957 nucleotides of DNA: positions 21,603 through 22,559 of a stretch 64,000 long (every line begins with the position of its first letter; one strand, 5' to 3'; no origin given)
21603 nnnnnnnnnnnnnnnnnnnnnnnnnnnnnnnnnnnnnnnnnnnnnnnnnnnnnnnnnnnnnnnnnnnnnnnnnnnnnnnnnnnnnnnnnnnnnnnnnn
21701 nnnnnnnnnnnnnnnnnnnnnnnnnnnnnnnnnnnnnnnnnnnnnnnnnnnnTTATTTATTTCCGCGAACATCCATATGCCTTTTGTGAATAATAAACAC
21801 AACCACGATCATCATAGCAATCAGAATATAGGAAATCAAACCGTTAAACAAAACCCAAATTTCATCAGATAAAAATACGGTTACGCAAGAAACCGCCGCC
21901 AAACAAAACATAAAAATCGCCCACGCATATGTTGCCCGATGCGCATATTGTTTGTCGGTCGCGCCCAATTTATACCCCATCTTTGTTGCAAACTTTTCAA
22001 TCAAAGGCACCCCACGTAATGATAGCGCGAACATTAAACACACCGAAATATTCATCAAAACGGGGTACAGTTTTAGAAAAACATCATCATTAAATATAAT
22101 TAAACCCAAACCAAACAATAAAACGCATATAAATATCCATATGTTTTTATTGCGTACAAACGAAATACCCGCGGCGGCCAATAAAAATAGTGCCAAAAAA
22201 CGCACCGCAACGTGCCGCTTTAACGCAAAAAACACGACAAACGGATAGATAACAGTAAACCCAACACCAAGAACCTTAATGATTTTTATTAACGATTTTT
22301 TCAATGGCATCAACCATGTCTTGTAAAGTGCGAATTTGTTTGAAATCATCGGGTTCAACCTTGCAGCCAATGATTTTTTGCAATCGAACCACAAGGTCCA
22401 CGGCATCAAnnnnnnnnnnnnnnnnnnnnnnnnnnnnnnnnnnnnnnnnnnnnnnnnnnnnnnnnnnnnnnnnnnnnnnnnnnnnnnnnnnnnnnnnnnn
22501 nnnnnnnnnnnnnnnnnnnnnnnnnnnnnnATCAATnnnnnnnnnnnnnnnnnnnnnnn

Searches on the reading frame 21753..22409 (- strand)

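Call 6: search_protein_families(library=pfam, proteins=[window:21753-22409:-], max_evalue=0.001)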
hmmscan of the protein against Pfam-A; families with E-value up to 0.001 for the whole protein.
window:21753-22409:- (218 aa): 1 family
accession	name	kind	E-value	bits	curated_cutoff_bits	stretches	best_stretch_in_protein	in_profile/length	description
PF04279.20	IspA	-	3.1e-07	31.2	28.7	1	51-208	13-171/176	Intracellular septation protein A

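Call 35: search_protein_families(library=pfam, proteins=[window:21753-22409:-], max_evalue=0.01)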
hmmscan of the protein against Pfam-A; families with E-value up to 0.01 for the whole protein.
window:21753-22409:- (218 aa): 1 family
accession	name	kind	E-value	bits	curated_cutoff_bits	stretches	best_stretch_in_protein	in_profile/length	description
PF04279.20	IspA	-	3.1e-07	31.2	28.7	1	51-208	13-171/176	Intracellular septation protein A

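Call 54: search_protein_families(library=ncbifam, proteins=[window:21753-22409:-], max_evalue=0.01)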
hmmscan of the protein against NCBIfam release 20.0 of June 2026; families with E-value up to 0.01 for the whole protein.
window:21753-22409:- (218 aa): 3 families
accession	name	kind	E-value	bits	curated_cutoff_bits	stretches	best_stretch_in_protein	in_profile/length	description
TIGR00997.1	ispZ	equivalog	3.8e-08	33.7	165.2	1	55-211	8-174/178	septation protein IspZ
NF001324.0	PRK00259.1-2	equivalog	1e-07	32.6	187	1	55-210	8-172/181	septation protein A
NF001323.0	PRK00259.1-1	equivalog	0.00048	19.9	196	1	56-206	19-182/198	septation protein A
